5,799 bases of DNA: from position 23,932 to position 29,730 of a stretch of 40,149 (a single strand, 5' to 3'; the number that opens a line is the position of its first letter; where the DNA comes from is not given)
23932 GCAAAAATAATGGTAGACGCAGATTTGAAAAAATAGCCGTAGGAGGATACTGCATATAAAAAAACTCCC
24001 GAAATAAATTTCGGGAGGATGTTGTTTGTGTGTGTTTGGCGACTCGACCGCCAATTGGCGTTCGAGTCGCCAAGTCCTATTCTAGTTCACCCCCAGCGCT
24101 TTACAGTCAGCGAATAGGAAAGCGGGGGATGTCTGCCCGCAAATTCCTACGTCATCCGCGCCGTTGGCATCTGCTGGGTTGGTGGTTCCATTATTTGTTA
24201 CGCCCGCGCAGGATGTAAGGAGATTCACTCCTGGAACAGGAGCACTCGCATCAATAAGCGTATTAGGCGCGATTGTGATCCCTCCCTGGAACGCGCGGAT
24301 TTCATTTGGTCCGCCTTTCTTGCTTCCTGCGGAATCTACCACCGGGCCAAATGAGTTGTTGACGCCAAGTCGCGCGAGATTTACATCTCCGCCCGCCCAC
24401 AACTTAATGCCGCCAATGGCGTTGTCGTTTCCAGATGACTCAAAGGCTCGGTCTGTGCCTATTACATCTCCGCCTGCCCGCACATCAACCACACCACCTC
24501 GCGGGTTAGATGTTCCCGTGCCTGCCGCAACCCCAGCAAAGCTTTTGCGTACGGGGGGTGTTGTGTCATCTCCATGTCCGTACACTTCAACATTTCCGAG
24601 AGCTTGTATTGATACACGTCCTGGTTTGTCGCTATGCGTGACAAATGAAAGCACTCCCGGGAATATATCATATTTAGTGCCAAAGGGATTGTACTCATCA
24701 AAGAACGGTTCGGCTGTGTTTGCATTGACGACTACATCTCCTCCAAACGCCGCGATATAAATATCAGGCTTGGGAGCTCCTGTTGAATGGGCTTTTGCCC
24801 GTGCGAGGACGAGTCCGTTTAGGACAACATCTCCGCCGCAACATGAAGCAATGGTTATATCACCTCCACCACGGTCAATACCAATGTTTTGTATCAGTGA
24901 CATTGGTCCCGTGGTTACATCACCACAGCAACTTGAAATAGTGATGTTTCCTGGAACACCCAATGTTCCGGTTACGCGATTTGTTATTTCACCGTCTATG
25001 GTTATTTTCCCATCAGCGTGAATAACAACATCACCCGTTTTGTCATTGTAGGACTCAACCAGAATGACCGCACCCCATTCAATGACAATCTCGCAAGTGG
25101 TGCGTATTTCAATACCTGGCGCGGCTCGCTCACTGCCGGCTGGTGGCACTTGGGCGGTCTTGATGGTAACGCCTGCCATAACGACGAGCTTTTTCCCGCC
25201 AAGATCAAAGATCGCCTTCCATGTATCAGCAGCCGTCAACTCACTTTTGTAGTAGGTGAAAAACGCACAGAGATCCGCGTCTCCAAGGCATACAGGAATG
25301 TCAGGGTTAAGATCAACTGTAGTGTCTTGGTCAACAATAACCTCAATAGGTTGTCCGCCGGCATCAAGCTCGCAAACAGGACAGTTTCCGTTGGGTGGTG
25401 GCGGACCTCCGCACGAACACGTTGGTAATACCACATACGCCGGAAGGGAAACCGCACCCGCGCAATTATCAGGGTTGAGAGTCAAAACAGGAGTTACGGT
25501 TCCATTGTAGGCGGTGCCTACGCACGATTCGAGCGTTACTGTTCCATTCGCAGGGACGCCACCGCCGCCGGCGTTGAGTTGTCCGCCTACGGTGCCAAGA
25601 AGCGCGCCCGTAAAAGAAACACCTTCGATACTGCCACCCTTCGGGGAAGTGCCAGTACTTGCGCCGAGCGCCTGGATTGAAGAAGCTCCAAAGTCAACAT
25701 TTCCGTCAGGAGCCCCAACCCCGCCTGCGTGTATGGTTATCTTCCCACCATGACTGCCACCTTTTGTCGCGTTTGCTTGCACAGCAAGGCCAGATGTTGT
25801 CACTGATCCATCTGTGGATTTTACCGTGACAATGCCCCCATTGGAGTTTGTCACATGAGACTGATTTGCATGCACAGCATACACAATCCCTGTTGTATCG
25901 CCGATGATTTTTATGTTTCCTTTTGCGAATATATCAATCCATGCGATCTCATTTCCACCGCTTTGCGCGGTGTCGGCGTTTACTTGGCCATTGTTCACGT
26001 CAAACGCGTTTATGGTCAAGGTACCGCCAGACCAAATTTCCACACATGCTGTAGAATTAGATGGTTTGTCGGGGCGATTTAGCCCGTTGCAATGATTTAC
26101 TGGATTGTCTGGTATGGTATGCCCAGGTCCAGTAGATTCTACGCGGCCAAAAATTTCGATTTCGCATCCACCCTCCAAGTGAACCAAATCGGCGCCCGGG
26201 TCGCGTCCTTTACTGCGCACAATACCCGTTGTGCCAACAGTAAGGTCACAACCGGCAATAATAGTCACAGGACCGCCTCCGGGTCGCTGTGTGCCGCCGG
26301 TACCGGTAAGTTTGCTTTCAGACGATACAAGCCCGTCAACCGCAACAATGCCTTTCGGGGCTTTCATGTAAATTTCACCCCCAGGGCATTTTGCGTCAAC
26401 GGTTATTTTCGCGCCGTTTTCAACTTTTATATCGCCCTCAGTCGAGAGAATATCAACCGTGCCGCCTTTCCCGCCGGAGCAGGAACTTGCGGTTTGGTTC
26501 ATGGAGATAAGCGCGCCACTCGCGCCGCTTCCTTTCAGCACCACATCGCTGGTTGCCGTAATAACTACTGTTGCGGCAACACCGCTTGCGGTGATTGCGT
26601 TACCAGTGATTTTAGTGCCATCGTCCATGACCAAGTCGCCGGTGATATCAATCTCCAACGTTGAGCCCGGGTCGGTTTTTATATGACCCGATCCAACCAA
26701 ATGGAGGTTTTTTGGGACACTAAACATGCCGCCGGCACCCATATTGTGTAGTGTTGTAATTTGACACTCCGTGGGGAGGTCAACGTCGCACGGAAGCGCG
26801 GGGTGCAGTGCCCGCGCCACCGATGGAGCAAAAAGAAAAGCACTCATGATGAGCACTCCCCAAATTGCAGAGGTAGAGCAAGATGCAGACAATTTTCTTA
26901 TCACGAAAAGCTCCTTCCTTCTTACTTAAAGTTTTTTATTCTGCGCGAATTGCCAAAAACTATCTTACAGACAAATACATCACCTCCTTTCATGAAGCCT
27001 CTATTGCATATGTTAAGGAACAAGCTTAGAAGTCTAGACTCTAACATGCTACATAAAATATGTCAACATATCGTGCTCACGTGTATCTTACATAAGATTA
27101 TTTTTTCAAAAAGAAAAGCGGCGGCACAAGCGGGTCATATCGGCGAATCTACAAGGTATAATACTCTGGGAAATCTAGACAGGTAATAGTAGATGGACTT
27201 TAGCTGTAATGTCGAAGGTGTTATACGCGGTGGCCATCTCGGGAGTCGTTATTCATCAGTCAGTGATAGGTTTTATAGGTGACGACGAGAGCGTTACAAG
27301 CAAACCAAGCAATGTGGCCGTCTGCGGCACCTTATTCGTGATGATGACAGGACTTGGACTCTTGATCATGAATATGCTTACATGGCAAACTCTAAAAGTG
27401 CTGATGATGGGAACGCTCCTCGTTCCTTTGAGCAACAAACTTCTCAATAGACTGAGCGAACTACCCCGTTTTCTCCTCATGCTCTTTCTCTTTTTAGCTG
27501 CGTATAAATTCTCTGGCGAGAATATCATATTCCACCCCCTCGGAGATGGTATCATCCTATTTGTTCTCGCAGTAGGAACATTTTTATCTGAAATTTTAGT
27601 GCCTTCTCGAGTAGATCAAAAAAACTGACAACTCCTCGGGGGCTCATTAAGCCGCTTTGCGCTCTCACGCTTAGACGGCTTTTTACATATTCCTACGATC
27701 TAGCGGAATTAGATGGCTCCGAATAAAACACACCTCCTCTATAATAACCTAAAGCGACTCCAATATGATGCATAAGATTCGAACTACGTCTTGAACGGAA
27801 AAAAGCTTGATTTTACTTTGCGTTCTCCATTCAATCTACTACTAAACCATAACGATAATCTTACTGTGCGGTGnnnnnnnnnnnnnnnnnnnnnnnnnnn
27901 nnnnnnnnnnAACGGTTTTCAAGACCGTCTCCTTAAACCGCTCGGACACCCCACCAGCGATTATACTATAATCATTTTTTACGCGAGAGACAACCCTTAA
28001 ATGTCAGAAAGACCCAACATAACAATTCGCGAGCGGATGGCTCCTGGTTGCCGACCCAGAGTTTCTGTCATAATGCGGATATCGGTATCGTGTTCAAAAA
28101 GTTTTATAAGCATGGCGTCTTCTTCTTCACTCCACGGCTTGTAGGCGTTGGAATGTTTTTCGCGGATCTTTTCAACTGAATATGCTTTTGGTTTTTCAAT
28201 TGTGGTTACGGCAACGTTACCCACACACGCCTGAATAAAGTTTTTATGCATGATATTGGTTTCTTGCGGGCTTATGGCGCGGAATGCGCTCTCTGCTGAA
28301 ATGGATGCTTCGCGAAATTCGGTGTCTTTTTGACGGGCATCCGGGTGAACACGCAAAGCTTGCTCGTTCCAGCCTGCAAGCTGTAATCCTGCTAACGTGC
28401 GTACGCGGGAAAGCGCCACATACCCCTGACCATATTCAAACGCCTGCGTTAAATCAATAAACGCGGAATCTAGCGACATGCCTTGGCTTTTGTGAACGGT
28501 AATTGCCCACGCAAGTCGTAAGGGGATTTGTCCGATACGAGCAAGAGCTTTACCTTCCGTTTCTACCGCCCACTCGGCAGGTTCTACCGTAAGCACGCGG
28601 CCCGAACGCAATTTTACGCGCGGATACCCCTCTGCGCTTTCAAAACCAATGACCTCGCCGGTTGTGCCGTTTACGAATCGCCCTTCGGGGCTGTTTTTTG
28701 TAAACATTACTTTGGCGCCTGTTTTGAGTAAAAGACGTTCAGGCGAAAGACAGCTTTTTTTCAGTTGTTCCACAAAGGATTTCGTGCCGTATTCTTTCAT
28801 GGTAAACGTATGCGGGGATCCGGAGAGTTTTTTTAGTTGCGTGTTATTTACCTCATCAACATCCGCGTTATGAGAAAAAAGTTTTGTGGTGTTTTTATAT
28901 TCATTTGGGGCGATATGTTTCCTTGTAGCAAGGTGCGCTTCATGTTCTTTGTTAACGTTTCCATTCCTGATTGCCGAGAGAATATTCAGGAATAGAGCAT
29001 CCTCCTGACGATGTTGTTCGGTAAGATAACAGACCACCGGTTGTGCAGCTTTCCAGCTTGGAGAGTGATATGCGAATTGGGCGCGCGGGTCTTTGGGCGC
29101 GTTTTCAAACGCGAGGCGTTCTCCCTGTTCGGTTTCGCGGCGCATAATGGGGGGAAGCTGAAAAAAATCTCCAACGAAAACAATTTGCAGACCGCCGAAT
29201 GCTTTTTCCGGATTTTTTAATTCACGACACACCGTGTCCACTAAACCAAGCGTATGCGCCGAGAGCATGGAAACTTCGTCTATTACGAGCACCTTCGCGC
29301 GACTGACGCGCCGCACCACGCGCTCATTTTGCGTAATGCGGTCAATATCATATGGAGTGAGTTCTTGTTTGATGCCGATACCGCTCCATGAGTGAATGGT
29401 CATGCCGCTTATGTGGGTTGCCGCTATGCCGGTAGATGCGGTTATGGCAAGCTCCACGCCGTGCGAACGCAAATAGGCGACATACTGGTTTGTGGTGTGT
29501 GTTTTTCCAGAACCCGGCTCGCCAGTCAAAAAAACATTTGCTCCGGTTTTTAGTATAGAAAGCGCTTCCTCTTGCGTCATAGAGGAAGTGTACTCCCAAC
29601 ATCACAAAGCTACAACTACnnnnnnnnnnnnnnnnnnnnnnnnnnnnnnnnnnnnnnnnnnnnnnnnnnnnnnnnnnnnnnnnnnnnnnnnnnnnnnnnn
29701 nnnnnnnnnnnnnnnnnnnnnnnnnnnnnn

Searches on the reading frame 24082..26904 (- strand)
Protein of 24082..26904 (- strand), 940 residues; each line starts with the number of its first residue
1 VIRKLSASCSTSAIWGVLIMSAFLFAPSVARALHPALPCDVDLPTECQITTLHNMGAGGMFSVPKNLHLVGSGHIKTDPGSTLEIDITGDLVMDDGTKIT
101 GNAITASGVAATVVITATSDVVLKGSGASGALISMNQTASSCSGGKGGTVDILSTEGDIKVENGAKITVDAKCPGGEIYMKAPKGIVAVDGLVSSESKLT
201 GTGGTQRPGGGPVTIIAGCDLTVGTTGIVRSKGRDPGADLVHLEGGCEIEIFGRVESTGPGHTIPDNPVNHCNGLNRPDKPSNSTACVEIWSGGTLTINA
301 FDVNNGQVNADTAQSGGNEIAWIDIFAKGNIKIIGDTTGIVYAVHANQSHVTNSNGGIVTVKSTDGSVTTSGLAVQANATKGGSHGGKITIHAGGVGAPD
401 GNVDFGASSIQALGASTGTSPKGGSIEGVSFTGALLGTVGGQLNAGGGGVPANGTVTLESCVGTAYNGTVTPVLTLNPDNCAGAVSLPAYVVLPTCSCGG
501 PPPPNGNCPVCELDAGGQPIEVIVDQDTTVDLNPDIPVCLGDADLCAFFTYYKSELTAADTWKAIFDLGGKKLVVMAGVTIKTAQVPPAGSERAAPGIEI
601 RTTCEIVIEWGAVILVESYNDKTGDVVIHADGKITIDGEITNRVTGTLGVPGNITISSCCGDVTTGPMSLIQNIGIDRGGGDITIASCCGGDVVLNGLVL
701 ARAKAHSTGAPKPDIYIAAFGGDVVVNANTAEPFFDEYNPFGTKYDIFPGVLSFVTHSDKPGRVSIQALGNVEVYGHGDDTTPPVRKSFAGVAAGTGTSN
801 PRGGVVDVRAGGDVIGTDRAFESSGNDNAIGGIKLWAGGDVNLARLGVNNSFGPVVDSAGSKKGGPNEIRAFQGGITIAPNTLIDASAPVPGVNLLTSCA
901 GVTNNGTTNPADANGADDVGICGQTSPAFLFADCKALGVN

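Call 5: search_protein_families(library=ncbifam, proteins=[window:24082-26904:-], max_evalue=0.01)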
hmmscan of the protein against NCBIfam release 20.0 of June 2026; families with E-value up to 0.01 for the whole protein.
window:24082-26904:- (940 aa): 0 families

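Call 12: search_protein_families(library=pfam, proteins=[window:24082-26904:-], max_evalue=0.001)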
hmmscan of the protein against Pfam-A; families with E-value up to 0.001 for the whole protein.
window:24082-26904:- (940 aa): 0 families

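Call 56: search_protein_families(library=pfam, proteins=[window:24082-26904:-], max_evalue=1)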
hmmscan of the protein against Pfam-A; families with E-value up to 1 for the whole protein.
window:24082-26904:- (940 aa): 1 family
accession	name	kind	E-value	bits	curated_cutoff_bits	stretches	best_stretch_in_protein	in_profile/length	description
PF18755.6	RAMA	-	0.15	12.4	35.2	1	585-643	6-66/107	Restriction Enzyme Adenine Methylase Associated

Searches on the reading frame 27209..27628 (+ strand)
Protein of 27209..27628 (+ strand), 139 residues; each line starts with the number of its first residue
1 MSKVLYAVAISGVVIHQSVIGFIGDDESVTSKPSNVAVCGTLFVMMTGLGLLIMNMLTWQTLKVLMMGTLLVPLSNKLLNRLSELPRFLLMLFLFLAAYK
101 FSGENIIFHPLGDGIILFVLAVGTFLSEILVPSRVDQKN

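Call 56: search_protein_families(library=pfam, proteins=[window:27209-27628:+], max_evalue=1)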
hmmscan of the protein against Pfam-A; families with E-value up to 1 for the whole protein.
window:27209-27628:+ (139 aa): 3 families
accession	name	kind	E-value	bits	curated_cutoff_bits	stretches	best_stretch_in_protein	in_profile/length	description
PF24396.1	DUF7541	-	0.0091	16.2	28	1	5-60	36-91/120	Family of unknown function (DUF7541)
PF01757.29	Acyl_transf_3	-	0.037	13.5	31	1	29-127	112-198/326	Acyltransferase domain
PF10953.13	DUF2754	-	0.29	11.8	25.8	0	39-66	18-45/70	Protein of unknown function (DUF2754)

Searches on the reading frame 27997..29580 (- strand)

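Call 12: search_protein_families(library=pfam, proteins=[window:27997-29580:-], max_evalue=0.001)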
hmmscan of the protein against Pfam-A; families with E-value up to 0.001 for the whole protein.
window:27997-29580:- (527 aa): 11 families
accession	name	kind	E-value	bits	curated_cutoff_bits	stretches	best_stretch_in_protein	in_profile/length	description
PF05970.20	PIF1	-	3.5e-33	115.5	25.9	1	10-214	19-222/223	PIF1-like helicase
PF13245.12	AAA_19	-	4.4e-15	56.5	25.1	1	3-145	1-132/134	AAA domain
PF13604.12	AAA_30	-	1.3e-13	51.5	27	1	3-147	6-133/191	AAA domain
PF13401.12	AAA_22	-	1.4e-07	32.3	27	1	13-138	5-123/130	AAA domain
PF21530.3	Pif1_2B_dom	-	1.1e-05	25.5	23.9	1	269-313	2-47/47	DNA helicase Pif1, 2B domain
PF07728.20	AAA_5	-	2e-05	25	22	1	15-113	1-85/139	AAA domain (dynein-related subfamily)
PF20720.3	nSTAND3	-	4.3e-05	23.7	27.2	1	4-47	8-51/155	Novel STAND NTPase 3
PF03266.21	NTPase_1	-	0.00028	21.2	23.9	0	15-44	1-30/168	NTPase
PF13538.12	UvrD_C_2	-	0.0003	21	27.4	1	356-397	1-49/52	UvrD-like helicase C-terminal domain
PF13191.12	AAA_16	-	0.0004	21.4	32.6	0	13-41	22-52/167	AAA ATPase domain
PF02689.20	Herpes_Helicase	-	0.00075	18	27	0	358-395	731-770/808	Helicase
